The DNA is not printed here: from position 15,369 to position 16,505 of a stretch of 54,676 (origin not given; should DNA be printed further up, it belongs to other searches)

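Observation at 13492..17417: Compact, translationally coupled module for a polyprenyl-phosphate-pentose donor (DPA/DPR-like pathway), its flippase and a GT-C user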

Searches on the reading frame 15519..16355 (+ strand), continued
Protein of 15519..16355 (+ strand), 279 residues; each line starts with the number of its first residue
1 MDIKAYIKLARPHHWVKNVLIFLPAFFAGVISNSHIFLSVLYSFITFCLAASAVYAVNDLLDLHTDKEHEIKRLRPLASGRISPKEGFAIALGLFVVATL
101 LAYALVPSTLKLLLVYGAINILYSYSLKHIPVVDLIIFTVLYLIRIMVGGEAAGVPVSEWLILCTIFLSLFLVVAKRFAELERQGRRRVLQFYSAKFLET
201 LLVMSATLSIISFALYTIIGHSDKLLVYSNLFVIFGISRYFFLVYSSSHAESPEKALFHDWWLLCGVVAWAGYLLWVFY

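Call 39: search_dna_similar(query=window:15519-16355:+, collection=plasmids, mode=protein, max_rows=40, max_evalue=1e-15)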
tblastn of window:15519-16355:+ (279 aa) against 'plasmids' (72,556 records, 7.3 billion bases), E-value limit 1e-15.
Records with a match: 95; places in all: 95; records where one place covers at least 80% of the query: 34.
Best place of each record, by identity: <60% 95.
By first word of the organism name: Rhizobium 33; Sinorhizobium 5; Salipiger 3; Cereibacter 3; Burkholderia 3; Sphingomonadaceae 3; Vibrio 3; Mesorhizobium 3; Streptomyces 2; Lactococcus 2; and 29 more.
By predicted mobility (MOB-suite, as given by PLSDB): non-mobilizable 65; conjugative 21; mobilizable 9.
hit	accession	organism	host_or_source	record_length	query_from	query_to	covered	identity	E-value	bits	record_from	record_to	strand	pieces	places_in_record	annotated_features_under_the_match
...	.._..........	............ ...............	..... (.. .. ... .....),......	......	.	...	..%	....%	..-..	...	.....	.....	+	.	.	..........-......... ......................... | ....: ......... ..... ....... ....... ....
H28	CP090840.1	Streptomyces viridifaciens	Whole organism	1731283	7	272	95%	34.4%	4e-36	143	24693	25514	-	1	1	decaprenyl-phosphate phosphoribosyltransferase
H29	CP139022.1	Flammeovirgaceae bacterium SG7u.111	Seagrass,tissue sample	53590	7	270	95%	34.7%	1e-42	162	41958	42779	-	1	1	decaprenyl-phosphate phosphoribosyltransferase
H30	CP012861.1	Persicobacter sp. JZB09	cell culture,soil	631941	3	270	96%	34.1%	1e-35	142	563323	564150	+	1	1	record has no annotation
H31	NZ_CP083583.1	Kovacikia minuta CCNUW1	cell culture,fresh water lake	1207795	5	270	95%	34.2%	6e-34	137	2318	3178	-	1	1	record has no annotation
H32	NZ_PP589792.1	Lactococcus sp.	Bacterial culture,Dairy environment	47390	3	275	98%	33.1%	1e-32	133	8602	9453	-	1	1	decaprenyl-phosphate phosphoribosyltransferase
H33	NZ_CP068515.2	Lactococcus cremoris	Whole organism,Dairy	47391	3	275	98%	33.1%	1e-32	133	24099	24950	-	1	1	decaprenyl-phosphate phosphoribosyltransferase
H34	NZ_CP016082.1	Streptomyces sp. SAT1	Adenophora trachelioides Maxim.,single ...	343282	4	272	96%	33.1%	2e-26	115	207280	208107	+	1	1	UbiA prenyltransferase family protein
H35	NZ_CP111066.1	Chondrinema litorale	Seaweed,red alga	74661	3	270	96%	33.1%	8e-41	157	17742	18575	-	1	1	decaprenyl-phosphate phosphoribosyltransferase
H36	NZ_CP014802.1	Salipiger profundus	single cell,environmental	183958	4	237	84%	37.8%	3e-34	138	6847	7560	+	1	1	UbiA family prenyltransferase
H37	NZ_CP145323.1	Rhodococcus ruber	-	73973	4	279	99%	31.7%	7e-37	145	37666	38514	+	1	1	decaprenyl-phosphate phosphoribosyltransferase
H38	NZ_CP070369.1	Paracoccus methylovorus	whole organism,grassland soil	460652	2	268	96%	32.6%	3e-28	120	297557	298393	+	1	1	UbiA family prenyltransferase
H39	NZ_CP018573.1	Marivivens sp. JLT3646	cell culture,shallow-sea hydrothermal ...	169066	8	272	95%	32.8%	6e-42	160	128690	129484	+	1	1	decaprenyl-phosphate phosphoribosyltransferase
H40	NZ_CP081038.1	Leisingera sp. M527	-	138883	3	253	90%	34.1%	5e-27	117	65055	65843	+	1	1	UbiA family prenyltransferase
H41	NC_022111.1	Prevotella sp. oral taxon 299 str. F0039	Homo sapiens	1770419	3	279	99%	30.7%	1e-37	148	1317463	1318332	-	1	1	none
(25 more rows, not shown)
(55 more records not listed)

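Call 61: search_protein_families(library=pfam, proteins=[L002:3405-4418:+, L002:4411-6228:+, L002:6321-7985:+, L002:8878-9963:+, L002:9983-10882:+, L002:10909-11862:-, L002:11872-13632:-, L003:5424-7163:+, L003:1979-4054:+, L003:4685-5332:-], max_evalue=0.001)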
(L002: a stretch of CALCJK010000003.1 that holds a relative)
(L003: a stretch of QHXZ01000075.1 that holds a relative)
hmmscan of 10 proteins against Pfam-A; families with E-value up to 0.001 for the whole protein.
L002:3405-4418:+ (338 aa): 2 families
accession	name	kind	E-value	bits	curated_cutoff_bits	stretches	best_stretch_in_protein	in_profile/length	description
PF13378.12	MR_MLE_C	-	4.2e-30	105.5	29.4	1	142-335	11-216/219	Enolase C-terminal domain-like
PF02746.21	MR_MLE_N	-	6.4e-09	36.5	22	1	15-115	15-117/117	Mandelate racemase / muconate lactonizing enzyme, N-terminal domain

L002:4411-6228:+ (606 aa): 4 families
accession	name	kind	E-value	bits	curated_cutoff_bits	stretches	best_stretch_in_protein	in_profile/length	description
PF08676.16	MutL_C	-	9.3e-36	123.1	25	1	423-563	2-142/142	MutL C terminal dimerisation domain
PF01119.25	DNA_mis_repair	-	1.1e-35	122.2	26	1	210-331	2-118/119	DNA mismatch repair protein, C-terminal domain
PF13589.12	HATPase_c_3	-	4.3e-12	46.6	25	1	26-132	4-110/137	Histidine kinase-, DNA gyrase B-, and HSP90-like ATPase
PF02518.31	HATPase_c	-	4.3e-06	27.6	26.4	1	23-79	4-63/111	Histidine kinase-, DNA gyrase B-, and HSP90-like ATPase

L002:6321-7985:+ (555 aa): 1 family
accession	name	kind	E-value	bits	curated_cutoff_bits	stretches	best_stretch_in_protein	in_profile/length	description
PF01642.28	MM_CoA_mutase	-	1.7e-230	766.4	22.1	1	33-547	2-512/512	Methylmalonyl-CoA mutase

L002:8878-9963:+ (362 aa): 1 family
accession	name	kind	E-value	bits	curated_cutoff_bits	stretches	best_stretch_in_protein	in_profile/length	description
PF04015.17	DUF362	-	2.9e-24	86.7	24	1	40-244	3-199/200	Domain of unknown function (DUF362)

L002:9983-10882:+ (300 aa): 1 family
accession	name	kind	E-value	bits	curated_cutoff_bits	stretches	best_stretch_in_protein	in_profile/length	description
PF00892.27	EamA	-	3.1e-42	144.5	28.2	2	145-277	2-132/135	EamA-like transporter family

L002:10909-11862:- (317 aa): 6 families
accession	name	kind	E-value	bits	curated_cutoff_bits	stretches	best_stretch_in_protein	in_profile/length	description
PF13518.12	HTH_28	-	4.8e-08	33.4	25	1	28-66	2-40/52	Helix-turn-helix domain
PF13384.12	HTH_23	-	8.9e-08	32.2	24.6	1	28-58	7-37/50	Homeodomain-like domain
PF13565.12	HTH_32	-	9.1e-07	29.8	33.7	1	54-129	1-73/73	Homeodomain-like domain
PF13011.12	LZ_Tnp_IS481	-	1.5e-05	25.6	22.2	1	35-86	22-71/85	leucine-zipper of insertion element IS481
PF13333.12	rve_2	-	1.5e-05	25.5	22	1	258-300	8-50/56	Integrase core domain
PF02796.21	HTH_7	-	0.00023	21.7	23.8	1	36-59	19-42/45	Helix-turn-helix domain of resolvase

L002:11872-13632:- (586 aa): 1 family
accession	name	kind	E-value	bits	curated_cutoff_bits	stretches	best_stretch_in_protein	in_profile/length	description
PF18962.6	Por_Secre_tail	-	2.4e-09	37.8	27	1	507-583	2-74/75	Secretion system C-terminal sorting domain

L003:5424-7163:+ (580 aa): 2 families
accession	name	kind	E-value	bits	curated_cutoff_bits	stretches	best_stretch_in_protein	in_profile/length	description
PF13478.12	XdhC_C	-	9.3e-40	136.5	29.7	1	404-546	1-125/125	XdhC Rossmann domain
PF02625.21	XdhC_CoxI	-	2.6e-20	72.5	24.3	1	307-367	1-61/68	XdhC and CoxI family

L003:1979-4054:+ (692 aa): 0 families

L003:4685-5332:- (215 aa): 0 families

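Call 76: search_protein_families(library=pfam, proteins=[P0019, P0036, L008:9885-11525:+, L006:8205-9821:-], max_evalue=0.01)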
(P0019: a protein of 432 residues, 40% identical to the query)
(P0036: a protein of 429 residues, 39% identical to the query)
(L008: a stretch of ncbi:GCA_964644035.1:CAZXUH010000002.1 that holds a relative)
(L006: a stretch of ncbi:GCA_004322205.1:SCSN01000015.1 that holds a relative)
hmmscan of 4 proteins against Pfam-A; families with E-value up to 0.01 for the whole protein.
P0019 (432 aa): 3 families
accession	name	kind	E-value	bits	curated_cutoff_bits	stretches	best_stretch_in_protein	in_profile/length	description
PF01040.23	UbiA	-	2.6e-19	69.9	34.2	1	179-399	14-238/250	UbiA prenyltransferase family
PF13242.12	Hydrolase_like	-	1.6e-07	31.5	22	1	84-142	11-72/75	HAD-hyrolase-like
PF09419.16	PGP_phosphatase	-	0.00024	21.2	20.4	1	3-120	23-162/168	Mitochondrial PGP phosphatase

P0036 (429 aa): 4 families
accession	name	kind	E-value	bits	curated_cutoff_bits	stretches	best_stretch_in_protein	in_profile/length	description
PF01040.23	UbiA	-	5.5e-23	82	34.2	1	177-407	13-246/250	UbiA prenyltransferase family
PF09419.16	PGP_phosphatase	-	8.5e-08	32.4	20.4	1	13-122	38-158/168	Mitochondrial PGP phosphatase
PF13344.12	Hydrolase_6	-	0.00017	22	27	1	19-111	1-91/101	Haloacid dehalogenase-like hydrolase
PF00702.32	Hydrolase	-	0.00053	20.9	26.4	1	10-117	74-187/191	haloacid dehalogenase-like hydrolase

L008:9885-11525:+ (547 aa): 0 families

L006:8205-9821:- (538 aa): 0 families
